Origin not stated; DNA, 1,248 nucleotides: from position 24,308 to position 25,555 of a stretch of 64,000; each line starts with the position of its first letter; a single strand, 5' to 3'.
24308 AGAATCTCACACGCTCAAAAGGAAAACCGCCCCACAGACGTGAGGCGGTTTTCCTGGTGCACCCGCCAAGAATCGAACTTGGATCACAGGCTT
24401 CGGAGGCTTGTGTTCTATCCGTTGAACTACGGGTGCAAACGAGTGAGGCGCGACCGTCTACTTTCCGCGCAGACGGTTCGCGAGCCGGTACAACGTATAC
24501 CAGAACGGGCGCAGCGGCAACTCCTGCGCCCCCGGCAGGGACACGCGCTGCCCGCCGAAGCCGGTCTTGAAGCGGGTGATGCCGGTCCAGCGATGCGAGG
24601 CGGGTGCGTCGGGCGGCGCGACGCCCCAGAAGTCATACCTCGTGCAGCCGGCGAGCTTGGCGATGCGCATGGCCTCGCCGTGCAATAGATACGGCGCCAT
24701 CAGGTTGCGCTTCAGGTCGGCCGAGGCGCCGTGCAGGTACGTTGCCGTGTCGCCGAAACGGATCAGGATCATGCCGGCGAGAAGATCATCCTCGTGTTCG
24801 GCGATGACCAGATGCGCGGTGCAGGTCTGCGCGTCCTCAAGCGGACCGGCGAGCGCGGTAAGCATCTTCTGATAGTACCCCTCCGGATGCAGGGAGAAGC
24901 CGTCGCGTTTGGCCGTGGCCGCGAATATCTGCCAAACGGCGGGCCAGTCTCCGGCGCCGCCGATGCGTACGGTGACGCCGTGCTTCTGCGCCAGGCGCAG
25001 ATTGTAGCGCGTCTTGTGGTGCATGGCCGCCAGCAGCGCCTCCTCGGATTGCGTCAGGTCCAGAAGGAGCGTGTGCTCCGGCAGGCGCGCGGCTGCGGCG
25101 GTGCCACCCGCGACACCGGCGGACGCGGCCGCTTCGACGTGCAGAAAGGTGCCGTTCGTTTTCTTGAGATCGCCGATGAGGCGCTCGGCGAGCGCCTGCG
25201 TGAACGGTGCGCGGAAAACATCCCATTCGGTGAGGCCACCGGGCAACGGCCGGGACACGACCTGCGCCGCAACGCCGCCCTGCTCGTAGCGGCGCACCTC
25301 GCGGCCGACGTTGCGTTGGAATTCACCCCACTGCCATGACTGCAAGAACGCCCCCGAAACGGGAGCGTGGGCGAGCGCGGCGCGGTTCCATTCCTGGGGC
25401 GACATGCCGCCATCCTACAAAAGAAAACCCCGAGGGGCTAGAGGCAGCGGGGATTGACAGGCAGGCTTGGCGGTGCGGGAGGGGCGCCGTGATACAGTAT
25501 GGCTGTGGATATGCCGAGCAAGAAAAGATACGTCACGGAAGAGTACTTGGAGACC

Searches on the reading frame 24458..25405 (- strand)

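Call 95: search_protein_families(library=pfam, proteins=[window:24458-25405:-], max_evalue=0.001)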
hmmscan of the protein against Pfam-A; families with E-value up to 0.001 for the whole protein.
window:24458-25405:- (315 aa): 2 families
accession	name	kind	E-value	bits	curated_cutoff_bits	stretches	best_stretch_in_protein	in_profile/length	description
PF02388.22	FemAB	-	6.2e-34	117.9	24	2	200-310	298-405/406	FemAB family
PF13480.13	Acetyltransf_6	-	2.6e-10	41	22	1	131-261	6-136/143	Acetyltransferase (GNAT) domain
